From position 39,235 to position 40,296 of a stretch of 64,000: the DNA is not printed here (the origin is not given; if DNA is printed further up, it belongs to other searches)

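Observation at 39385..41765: Two-gene ATPase/PD-(D/E)xK plus zinc-finger/HNH/WYL cassette: candidate undescribed defence system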

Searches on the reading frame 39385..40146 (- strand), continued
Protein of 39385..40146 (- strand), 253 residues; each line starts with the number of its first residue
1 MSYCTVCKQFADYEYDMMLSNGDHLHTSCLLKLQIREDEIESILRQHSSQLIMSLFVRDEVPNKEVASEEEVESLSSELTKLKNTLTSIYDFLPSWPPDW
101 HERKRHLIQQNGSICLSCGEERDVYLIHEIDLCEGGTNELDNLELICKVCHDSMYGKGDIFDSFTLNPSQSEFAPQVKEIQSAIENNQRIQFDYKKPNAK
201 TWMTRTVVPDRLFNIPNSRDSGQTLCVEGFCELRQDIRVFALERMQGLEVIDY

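Call 44: search_solved_structures(query=A3, max_evalue=1)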
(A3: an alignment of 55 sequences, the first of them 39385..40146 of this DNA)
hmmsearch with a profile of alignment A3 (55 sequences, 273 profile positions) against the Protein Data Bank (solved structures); distinct sequences matched with E-value up to 1: 92 (the best 60 are shown).
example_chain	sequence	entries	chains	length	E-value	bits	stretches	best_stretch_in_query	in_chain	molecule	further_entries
8bnv_A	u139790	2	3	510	3.8e-15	59.4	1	180-270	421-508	AAA family ATPase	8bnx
8bns_A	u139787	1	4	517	9.2e-15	58.1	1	181-269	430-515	AAA ATPase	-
6sj9_A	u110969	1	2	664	1.1e-11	48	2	193-268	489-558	Proteasome accessory factor B/C (PafBC)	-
9nvu_P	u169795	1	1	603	2e-09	40.6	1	127-195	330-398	OrufIscB-REC-swap 49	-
6ghc_A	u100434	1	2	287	3.3e-09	39.9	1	129-182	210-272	5-methylcytosine-specific restriction enzyme A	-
9k2z_A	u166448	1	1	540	1.4e-08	37.9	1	125-180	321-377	HfmIscB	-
8d2k_A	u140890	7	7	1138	3.6e-07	33.2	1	127-236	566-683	CRISPR-associated endonuclease, Csn1 family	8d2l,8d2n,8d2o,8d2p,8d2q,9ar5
6me0_C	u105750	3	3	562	5e-07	32.7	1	125-179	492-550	Maturase reverse transcriptase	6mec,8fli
7tb5_A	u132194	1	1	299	1.5e-05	27.9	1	198-269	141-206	WYL domain-containing protein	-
5mkw_A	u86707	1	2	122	3e-05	26.9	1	140-189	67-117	DNA annealing helicase and endonuclease ZRANB3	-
9lgi_A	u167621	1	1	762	3e-05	26.9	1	122-182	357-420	HNH nuclease domain-containing protein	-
8w2z_A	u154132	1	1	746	3.1e-05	26.9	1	122-187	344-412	HNH nuclease domain-containing protein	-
8zq9_B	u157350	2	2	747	3.1e-05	26.8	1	122-187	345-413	a protein | HNH nuclease domain-containing protein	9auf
8w2s_A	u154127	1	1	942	4.2e-05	26.4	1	122-187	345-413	HNH nuclease domain-containing protein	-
7p5x_AY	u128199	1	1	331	4.6e-05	26.3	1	195-265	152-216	Transcriptional regulator-like protein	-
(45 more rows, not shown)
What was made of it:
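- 39397..39618 (-): WYL domain (residues 177-250) with invariant R205, R234, R238 and R244. The profile matches the WYL domains of Pif1 helicases 8bnv/8bns (E 4e-15) and of PafBC (E 1e-11) (call 44).
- On WYL domain (PF13280): The profile matches the Pif1 and PafBC WYL domains (call 44).
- Closest known: WYL-domain regulators of defence systems. Same: The closest solved relatives are the Pif1 and PafBC WYL domains (call 44), which bind ssDNA.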

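Call 47: search_protein_families(library=padloc, proteins=[L010:3148-4650:+, L037:425-1417:+, L010:5430-6239:+, L037:2290-5361:-, L022:9647-10384:+, L038:2116-2778:+, L031:496-1131:+, L046:295-921:+, L030:1-1299:-, L014:7122-7895:+], max_evalue=0.001)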
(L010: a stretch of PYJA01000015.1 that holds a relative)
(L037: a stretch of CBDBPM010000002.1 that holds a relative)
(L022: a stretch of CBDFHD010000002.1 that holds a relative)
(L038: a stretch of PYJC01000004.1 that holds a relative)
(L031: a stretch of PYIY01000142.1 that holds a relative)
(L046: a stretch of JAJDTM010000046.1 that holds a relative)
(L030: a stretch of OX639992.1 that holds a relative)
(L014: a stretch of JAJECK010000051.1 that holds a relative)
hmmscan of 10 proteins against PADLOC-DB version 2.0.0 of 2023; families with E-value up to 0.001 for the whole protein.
L010:3148-4650:+ (500 aa): 15 families
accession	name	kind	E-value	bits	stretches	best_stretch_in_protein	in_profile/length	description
PDLC00640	ZorA2|ZorA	-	5.6e-70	234.6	1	8-496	19-488/590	MotA/ExbB/TolQ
PDLC00637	ZorA2|ZorA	-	3.1e-66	221.9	1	31-475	39-406/420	MotA/ExbB/TolQ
PDLC00638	ZorA2|ZorA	-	1.8e-63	213.2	2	5-423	17-382/545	MotA/ExbB/TolQ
PDLC00639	ZorA2|ZorA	-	2.1e-49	166.7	2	14-427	42-386/494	MotA/ExbB/TolQ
PDLC00636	ZorA2|ZorA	-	3.9e-46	155.9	1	13-462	23-423/461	MotA/ExbB/TolQ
PDLC00635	ZorA2|ZorA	-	1.1e-30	105.1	1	36-461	49-495/505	MotA/ExbB/TolQ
PDLC00598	ZorA1|ZorA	-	9.2e-14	48.7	1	39-494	134-547/663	MotA/ExbB/TolQ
PDLC00601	ZorA1|ZorA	-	4.7e-13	46.7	2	38-92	140-200/699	MotA/ExbB/TolQ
PDLC00603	ZorA1|ZorA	-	8.5e-13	45.7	1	38-484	135-554/727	MotA/ExbB/TolQ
PDLC00597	ZorA1|ZorA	-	9e-12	42.5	1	35-428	110-389/683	MotA/ExbB/TolQ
PDLC00602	ZorA1|ZorA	-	3.2e-10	37.4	1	20-431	115-514/648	MotA/ExbB/TolQ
PDLC03839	LeoA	-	5.2e-06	23.8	0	330-486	283-400/559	-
PDLC00604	ZorA1|ZorA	-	1.5e-05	21.6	0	165-326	332-498/639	MotA/ExbB/TolQ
PDLC00599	ZorA1|ZorA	-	2.7e-05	21.1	1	38-487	131-551/631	MotA/ExbB/TolQ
PDLC00648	ZorA3|ZorA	-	0.00039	17.3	1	343-495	207-359/692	MotA/ExbB/TolQ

L037:425-1417:+ (330 aa): 6 families
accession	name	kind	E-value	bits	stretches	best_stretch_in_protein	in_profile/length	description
PDLC00641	ZorB2|ZorB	-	4.5e-74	247.1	2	19-221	8-207/238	MotB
PDLC00609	ZorB1|ZorB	-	3.3e-51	172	1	19-221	10-199/232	MotB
PDLC00608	ZorB1|ZorB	-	3.9e-14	50.6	1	19-190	9-172/243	MotB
PDLC00611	ZorB1|ZorB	-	2.9e-13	48.1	1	18-192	10-168/240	MotB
PDLC00610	ZorB1|ZorB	-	6.9e-10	36.9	1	19-190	8-185/254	MotB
PDLC00612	ZorB1|ZorB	-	4.8e-06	24.3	0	18-59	8-49/293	MotB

L010:5430-6239:+ (269 aa): 5 families
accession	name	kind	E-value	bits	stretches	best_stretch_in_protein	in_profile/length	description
PDLC00643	ZorE2|ZorE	-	4.3e-50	168.6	1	27-259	40-280/282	HNH endonuclease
PDLC00642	ZorE2|ZorE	-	2.8e-45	152.9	1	27-247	38-263/283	HNH endonuclease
PDLC00645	ZorE2|ZorE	-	5.3e-44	148.8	1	37-247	43-259/375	HNH endonuclease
PDLC00644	ZorE2|ZorE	-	5.4e-24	83.3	1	61-249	72-246/267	HNH endonuclease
PDLC00646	ZorE2|ZorE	-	7e-18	63.3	1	29-137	35-147/162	HNH endonuclease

L037:2290-5361:- (1023 aa): 17 families
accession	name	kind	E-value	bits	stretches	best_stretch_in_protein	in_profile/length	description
PDLC03610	REase_MTase_IIG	-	1e-252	839.7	2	510-1016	556-1066/1096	Type IIG restriction enzyme-methyltransferase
PDLC03631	REase_MTase_IIG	-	1.8e-118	395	1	11-991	11-989/1086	Type IIG restriction enzyme-methyltransferase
PDLC03597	REase_MTase_IIG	-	8.2e-59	197.3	1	294-926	860-1506/1646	Type IIG restriction enzyme-methyltransferase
PDLC03051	REase_MTase_I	-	3.8e-48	161.5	1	312-930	862-1475/1591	Type I restriction enzyme-methyltransferase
PDLC03621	REase_MTase_IIG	-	3.4e-39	132.6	1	298-994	287-966/1024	Type IIG restriction enzyme-methyltransferase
PDLC04134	mad2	-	1.8e-11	41.5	1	297-622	256-461/492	mads_2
PDLC03025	MTase_I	-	1.1e-09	35.6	1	295-413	144-240/569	Type I methyltransferase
PDLC03021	MTase_I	-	5.7e-09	33.3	1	292-413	143-246/491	Type I methyltransferase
PDLC03338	MTase_II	-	1.2e-07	28.9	1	303-561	118-318/604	Type II methyltransferase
PDLC03335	MTase_II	-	1.9e-07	28.1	1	284-565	49-277/607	Type II methyltransferase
PDLC03026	MTase_I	-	4.6e-07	27.3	1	292-440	120-249/487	Type I methyltransferase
PDLC03318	MTase_II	-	3.2e-06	23.8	1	310-378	339-395/723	Type II methyltransferase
PDLC03348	MTase_II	-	3.8e-05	20.4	1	307-435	213-332/727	Type II methyltransferase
PDLC03630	REase_MTase_IIG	-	0.00016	17.7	1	310-400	366-454/1100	Type IIG restriction enzyme-methyltransferase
PDLC03029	MTase_I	-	0.00043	16.9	1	298-408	160-252/661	Type I methyltransferase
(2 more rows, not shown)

L022:9647-10384:+ (245 aa): 0 families

L038:2116-2778:+ (220 aa): 1 family
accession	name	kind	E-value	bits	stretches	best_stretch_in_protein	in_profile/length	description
PDLC02990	DarG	-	6.1e-42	142.3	1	43-208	4-151/329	-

L031:496-1131:+ (211 aa): 1 family
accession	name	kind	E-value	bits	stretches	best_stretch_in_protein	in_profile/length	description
PDLC01472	PD_DExK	-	9.5e-44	146.8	1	65-207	2-142/146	"CAS-I,CAS-II,CAS-III,CAS-IV,CAS-V,CAS-VI; associated"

L046:295-921:+ (208 aa): 4 families
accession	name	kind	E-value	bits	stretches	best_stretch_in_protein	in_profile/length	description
PDLC04834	PDC-S03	-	2.4e-26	90.5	1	26-203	6-182/184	-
PDLC04832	PDC-S03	-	2.7e-24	83.9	1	27-175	7-156/188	-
PDLC04833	PDC-S03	-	2.4e-17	61.1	1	15-185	11-185/207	-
PDLC04835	PDC-S03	-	4.3e-10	37.5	1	24-162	4-147/207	-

L030:1-1299:- (433 aa): 3 families
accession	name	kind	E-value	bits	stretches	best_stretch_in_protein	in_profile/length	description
PDLC00647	ZorA3|ZorA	-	6.7e-06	22.8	1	144-327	285-470/780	MotA/ExbB/TolQ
PDLC00650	ZorA3|ZorA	-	0.00012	18.8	1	206-332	476-601/1063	MotA/ExbB/TolQ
PDLC03841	LeoBC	-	0.00013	19.2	1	192-347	345-478/601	-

L014:7122-7895:+ (257 aa): 4 families
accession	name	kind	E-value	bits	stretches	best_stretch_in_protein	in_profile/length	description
PDLC04834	PDC-S03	-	1e-07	29.9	1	47-160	53-156/184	-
PDLC04833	PDC-S03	-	3.2e-07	28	1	36-174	57-192/207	-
PDLC04832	PDC-S03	-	6.2e-06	24.1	1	62-139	70-142/188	-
PDLC04835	PDC-S03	-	8.8e-05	20.1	1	22-140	25-147/207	-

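Call 48: search_protein_families(library=pfam, proteins=[L010:3148-4650:+, L037:425-1417:+, L010:5430-6239:+, L037:2290-5361:-, L022:9647-10384:+, L038:2116-2778:+, L031:496-1131:+, L046:295-921:+, L030:1-1299:-, L014:7122-7895:+], max_evalue=0.001)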
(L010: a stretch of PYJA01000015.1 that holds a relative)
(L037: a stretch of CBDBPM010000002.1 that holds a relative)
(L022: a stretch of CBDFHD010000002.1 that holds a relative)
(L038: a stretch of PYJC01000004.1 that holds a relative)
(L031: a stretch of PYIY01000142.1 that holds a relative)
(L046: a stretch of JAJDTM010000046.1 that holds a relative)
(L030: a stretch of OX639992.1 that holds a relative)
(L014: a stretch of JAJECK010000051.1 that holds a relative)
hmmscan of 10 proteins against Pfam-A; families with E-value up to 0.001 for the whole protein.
L010:3148-4650:+ (500 aa): 3 families
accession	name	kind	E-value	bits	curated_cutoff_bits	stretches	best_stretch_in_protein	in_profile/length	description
PF01442.23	Apolipoprotein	-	1.6e-11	44.7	90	2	339-485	8-159/190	Apolipoprotein A1/A4/E domain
PF04513.17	Baculo_PEP_C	-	1.7e-08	35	38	0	174-258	15-93/140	Baculovirus polyhedron envelope protein, PEP, C terminus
PF01618.21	MotA_ExbB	-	0.00014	22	22.9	1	34-92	50-107/127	MotA/TolQ/ExbB proton channel family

L037:425-1417:+ (330 aa): 1 family
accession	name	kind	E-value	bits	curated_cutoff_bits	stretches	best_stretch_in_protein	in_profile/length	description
PF00691.25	OmpA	-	2.2e-06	28.4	27.2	1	112-192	2-66/98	OmpA family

L010:5430-6239:+ (269 aa): 0 families

L037:2290-5361:- (1023 aa): 3 families
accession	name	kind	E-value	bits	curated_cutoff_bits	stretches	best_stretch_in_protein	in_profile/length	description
PF18135.7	Type_ISP_C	-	2.1e-81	274.1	25.9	1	672-996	1-320/342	Type ISP C-terminal specificity domain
PF02384.22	N6_Mtase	-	1e-12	48.5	20.4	1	294-483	5-142/311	N-6 DNA Methylase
PF07669.17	Eco57I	-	7e-05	23.4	25.3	1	453-572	60-165/171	Eco57I restriction-modification methylase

L022:9647-10384:+ (245 aa): 1 family
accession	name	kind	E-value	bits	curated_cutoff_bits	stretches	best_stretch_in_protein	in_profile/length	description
PF10045.14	DUF2280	-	7e-06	26.6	24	0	2-39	3-40/103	Uncharacterized conserved protein (DUF2280)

L038:2116-2778:+ (220 aa): 1 family
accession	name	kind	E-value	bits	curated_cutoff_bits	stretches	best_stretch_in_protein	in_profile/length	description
PF01661.27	Macro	-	1.2e-06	28.9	22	1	133-183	65-115/118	Macro domain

L031:496-1131:+ (211 aa): 0 families

L046:295-921:+ (208 aa): 1 family
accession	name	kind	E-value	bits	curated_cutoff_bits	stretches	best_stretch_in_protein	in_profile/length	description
PF05685.18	Uma2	-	5.8e-32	111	27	1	32-190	2-160/172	Putative restriction endonuclease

L030:1-1299:- (433 aa): 0 families

L014:7122-7895:+ (257 aa): 1 family
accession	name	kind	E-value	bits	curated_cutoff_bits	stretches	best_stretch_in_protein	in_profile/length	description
PF05685.18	Uma2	-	1.3e-15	57.8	27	1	26-173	19-163/172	Putative restriction endonuclease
